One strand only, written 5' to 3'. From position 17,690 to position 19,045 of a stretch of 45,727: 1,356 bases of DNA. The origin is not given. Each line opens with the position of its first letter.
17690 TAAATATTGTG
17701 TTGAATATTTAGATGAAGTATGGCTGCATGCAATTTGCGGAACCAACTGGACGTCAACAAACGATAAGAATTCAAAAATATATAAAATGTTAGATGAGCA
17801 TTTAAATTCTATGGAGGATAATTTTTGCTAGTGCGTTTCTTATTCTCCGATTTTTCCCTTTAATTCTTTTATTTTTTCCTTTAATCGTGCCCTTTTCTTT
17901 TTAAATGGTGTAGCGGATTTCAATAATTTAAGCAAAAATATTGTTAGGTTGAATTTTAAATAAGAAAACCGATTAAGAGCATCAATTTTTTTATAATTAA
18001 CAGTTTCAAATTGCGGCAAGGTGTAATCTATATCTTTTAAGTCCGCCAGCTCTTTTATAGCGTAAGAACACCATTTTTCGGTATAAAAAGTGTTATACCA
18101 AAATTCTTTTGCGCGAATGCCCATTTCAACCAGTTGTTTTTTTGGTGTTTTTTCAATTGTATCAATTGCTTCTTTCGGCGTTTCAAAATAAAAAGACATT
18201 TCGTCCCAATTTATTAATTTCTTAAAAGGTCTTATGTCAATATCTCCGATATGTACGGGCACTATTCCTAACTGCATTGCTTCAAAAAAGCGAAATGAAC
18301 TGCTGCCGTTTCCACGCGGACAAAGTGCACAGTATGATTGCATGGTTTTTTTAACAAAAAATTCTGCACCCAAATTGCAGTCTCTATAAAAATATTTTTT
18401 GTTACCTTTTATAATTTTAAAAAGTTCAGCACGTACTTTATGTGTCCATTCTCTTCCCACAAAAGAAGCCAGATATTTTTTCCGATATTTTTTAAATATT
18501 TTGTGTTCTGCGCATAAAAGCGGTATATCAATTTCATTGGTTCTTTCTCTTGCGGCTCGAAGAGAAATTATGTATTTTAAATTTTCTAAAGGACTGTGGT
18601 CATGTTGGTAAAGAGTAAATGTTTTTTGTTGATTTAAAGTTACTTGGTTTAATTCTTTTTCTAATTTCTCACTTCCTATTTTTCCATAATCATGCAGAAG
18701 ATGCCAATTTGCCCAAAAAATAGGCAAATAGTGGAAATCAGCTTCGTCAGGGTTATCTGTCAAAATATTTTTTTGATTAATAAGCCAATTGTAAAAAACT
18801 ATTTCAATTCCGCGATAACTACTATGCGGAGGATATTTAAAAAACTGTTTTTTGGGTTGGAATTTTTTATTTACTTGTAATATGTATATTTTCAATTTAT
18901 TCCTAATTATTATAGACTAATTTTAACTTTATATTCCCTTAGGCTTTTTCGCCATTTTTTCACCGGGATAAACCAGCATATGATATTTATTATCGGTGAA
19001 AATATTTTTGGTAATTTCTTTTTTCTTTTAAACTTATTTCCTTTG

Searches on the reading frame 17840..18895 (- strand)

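Call 44: search_protein_families(library=pfam, proteins=[window:17840-18895:-], max_evalue=0.001)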
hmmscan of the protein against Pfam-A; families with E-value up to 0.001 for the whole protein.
window:17840-18895:- (351 aa): 2 families
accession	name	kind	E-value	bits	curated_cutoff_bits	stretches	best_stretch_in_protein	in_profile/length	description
PF03016.20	Exostosin_GT47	-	7.8e-16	58.7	33.4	1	108-239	135-280/293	Exostosin GT47 domain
PF24785.1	RXYLT1_C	-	8.4e-06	25.8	27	1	133-214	12-104/187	RXYLT1 C-terminal domain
